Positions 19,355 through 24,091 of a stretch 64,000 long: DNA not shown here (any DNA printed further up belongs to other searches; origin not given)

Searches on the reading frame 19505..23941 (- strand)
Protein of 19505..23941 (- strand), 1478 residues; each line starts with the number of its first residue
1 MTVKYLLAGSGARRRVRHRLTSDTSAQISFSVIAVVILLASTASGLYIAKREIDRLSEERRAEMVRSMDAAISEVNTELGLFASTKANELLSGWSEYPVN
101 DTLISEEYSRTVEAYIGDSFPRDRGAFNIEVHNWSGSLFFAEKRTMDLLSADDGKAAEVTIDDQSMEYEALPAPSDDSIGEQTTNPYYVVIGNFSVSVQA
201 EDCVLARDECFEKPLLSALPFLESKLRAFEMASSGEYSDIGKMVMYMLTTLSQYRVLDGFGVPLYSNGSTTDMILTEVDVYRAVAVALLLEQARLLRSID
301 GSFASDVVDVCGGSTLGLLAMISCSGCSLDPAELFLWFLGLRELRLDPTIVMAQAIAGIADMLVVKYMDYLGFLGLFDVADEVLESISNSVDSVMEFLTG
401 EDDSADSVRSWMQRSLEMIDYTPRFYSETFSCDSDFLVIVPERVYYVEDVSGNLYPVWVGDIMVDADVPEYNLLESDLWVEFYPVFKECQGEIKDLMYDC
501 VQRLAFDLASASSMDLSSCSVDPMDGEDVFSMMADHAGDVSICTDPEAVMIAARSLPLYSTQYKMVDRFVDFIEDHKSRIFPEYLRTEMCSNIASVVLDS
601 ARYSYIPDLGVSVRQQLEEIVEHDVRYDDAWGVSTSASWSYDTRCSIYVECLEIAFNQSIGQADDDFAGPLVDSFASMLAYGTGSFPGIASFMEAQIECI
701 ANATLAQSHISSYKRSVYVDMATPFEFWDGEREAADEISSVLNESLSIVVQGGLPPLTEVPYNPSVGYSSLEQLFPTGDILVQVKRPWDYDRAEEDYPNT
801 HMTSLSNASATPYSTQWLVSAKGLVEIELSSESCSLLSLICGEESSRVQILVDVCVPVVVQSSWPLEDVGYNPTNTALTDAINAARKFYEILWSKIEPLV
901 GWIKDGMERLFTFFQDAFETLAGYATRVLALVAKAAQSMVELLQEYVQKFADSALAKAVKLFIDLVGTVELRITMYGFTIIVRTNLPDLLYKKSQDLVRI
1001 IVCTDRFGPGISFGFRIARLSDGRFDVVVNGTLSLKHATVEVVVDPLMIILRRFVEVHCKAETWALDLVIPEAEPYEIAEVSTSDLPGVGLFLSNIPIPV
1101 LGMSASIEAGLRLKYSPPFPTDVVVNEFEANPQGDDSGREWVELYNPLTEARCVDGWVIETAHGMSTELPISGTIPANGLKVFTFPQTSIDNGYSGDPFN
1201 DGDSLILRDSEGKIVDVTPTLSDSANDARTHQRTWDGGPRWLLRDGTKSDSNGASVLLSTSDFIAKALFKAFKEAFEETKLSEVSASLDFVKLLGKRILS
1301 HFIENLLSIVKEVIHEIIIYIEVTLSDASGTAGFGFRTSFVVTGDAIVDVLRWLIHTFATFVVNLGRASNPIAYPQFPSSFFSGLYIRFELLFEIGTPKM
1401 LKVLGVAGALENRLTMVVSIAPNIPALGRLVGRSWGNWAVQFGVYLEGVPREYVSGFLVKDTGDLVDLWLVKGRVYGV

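Call 3: search_protein_families(library=pfam, proteins=[window:19505-23941:-], max_evalue=0.01)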
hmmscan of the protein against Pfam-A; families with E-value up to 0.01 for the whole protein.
window:19505-23941:- (1478 aa): 1 family
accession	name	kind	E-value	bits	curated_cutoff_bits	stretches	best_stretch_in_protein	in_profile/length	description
PF00932.25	LTD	-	2.8e-08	34.5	34.3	1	1121-1217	6-104/109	Lamin Tail Domain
